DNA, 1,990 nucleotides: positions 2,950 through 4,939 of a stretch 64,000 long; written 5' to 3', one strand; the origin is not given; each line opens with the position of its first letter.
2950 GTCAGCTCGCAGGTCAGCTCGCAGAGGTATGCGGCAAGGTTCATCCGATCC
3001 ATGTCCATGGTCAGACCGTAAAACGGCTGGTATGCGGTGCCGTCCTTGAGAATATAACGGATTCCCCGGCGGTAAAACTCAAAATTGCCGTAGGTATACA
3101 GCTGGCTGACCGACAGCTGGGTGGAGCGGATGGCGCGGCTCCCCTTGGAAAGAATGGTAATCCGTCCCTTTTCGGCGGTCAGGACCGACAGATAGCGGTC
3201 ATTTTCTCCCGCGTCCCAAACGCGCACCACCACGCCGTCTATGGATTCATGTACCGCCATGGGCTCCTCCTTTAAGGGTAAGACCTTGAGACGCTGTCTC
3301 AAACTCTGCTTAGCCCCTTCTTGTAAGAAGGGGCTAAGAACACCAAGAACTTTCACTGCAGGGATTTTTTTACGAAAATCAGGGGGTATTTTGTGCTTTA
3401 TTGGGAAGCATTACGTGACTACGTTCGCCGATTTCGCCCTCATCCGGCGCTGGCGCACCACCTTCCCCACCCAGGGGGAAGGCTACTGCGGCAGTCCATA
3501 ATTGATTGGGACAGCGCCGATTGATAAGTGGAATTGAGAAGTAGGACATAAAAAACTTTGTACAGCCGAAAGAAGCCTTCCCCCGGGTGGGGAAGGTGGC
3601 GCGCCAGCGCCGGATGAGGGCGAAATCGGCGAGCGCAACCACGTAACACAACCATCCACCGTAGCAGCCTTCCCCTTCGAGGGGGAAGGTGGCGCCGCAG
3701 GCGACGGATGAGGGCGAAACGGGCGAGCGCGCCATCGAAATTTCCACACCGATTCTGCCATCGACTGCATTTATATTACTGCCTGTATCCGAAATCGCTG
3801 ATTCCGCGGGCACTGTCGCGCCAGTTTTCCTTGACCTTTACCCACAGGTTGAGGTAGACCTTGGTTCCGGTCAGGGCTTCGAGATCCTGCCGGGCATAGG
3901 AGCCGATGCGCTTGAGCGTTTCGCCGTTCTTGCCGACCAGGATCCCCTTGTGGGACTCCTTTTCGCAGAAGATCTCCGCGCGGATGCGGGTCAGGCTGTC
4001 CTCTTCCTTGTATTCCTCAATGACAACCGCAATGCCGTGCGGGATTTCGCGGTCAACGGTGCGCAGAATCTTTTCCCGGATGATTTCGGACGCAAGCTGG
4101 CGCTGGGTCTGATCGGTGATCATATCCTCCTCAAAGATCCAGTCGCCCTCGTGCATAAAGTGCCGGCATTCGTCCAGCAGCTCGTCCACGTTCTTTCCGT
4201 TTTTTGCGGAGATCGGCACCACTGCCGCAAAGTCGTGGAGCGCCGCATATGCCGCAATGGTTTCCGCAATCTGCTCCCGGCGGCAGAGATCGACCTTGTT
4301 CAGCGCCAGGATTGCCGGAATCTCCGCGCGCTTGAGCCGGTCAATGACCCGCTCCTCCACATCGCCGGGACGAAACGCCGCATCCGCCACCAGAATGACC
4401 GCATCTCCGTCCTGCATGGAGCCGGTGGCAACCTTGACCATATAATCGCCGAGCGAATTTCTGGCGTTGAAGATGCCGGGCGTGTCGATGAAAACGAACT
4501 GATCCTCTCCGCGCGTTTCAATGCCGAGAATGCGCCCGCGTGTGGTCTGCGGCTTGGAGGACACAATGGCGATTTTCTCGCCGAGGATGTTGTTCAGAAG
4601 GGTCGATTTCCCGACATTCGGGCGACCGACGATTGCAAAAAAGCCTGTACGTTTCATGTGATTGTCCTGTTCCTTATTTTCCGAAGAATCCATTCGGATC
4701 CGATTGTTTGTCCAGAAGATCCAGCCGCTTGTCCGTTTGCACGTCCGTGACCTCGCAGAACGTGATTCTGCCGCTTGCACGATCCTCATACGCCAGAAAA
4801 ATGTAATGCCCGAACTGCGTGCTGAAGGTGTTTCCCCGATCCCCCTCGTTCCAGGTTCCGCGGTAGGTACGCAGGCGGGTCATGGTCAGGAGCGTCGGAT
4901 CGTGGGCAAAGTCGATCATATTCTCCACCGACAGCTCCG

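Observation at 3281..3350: Two-copy ~70-nt intercistronic element whose long hairpin differs by compensatory substitutions (copy 1, upstream of recO)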

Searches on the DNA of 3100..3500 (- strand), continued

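Call 69: search_with_rna_model(model_id=R1, source=window, filters=off, max_evalue=1)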
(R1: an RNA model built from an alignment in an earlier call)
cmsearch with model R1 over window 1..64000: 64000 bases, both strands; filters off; matches with E-value up to 1: 6.
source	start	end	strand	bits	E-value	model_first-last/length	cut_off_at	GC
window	3276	3355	-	93.9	1.5e-24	1-83/83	no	0.47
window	38129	38208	-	90.5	1.4e-23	1-83/83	no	0.41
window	38162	38191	+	26.8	1.6e-05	20-50/83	no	0.4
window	3309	3338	+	23.8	0.00011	20-50/83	no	0.5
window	43732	43802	-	10.4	0.71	1-83/83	no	0.45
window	3286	3302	+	10.3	0.77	57-73/83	no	0.47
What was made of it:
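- On REP/REPIN: The two window copies themselves are singlets (call 69).
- Checked: A covariance-model scan of the whole window with filters off finds only these two full copies, at 93.9 and 90.5 bits, and sets the unit at about 80 nt: 3276-3355 and 38129-38208 (call 69).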

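Call 91: search_with_rna_model(model_id=R1, sources=[L067, L068, L069, L046, L050, L053, L056, L058, L060], max_evalue=0.01)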
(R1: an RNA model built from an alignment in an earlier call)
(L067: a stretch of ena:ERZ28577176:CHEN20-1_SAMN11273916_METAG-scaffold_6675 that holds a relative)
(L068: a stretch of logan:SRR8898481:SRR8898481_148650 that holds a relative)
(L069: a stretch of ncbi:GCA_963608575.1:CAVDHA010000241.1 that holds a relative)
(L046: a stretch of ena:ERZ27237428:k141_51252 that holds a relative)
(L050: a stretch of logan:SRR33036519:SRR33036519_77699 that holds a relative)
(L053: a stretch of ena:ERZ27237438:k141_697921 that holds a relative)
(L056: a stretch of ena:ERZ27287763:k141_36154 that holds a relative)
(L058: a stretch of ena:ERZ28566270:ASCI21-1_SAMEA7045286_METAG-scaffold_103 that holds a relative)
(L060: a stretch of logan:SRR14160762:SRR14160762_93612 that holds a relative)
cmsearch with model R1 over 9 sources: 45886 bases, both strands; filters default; matches with E-value up to 0.01: 2.
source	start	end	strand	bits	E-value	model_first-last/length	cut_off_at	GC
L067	3555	3632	-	31.8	4.4e-07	1-83/83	no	0.46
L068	1243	1320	-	31.8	4.4e-07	1-83/83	no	0.46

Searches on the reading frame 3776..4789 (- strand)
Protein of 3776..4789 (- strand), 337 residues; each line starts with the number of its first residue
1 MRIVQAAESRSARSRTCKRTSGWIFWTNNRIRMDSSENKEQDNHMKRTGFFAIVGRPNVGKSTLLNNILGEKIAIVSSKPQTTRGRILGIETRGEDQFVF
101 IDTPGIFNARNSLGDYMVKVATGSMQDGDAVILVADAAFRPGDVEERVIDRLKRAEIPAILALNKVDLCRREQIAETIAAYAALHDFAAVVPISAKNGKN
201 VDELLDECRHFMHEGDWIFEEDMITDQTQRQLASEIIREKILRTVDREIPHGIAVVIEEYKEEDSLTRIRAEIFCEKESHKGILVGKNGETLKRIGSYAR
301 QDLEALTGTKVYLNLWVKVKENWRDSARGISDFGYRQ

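Call 13: search_protein_families(library=pfam, proteins=[window:3776-4789:-])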
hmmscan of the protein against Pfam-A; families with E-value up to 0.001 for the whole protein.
window:3776-4789:- (337 aa): 9 families
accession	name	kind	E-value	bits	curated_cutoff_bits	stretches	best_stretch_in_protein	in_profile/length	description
PF01926.29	MMR_HSR1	-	3.9e-24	85.4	21.9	1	51-165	2-113/113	50S ribosome-binding GTPase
PF07650.23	KH_2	-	3.5e-21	75.3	22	1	248-324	1-78/78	KH domain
PF02421.24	FeoB_N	-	6.1e-15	55.5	27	1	51-207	3-155/156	Ferrous iron transport protein B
PF00009.33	GTP_EFTU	-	1.2e-13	51.6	26.5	1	51-210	6-184/188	Elongation factor Tu GTP binding domain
PF03193.22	RsgA_GTPase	-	8.7e-11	42.4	30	1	146-209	43-105/174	RsgA GTPase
PF00350.29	Dynamin_N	-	4.5e-08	33.7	27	1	52-84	2-34/168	Dynamin family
PF04548.22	AIG1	-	7.9e-08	32.3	27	1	53-155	5-110/212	AIG1 family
PF16897.10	MMR_HSR1_Xtn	-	4.9e-06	26.9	35.2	1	145-208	42-100/106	C-terminal region of MMR_HSR1 domain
PF00071.28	Ras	-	7.4e-05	22.8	21.6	0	149-208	97-156/162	Ras family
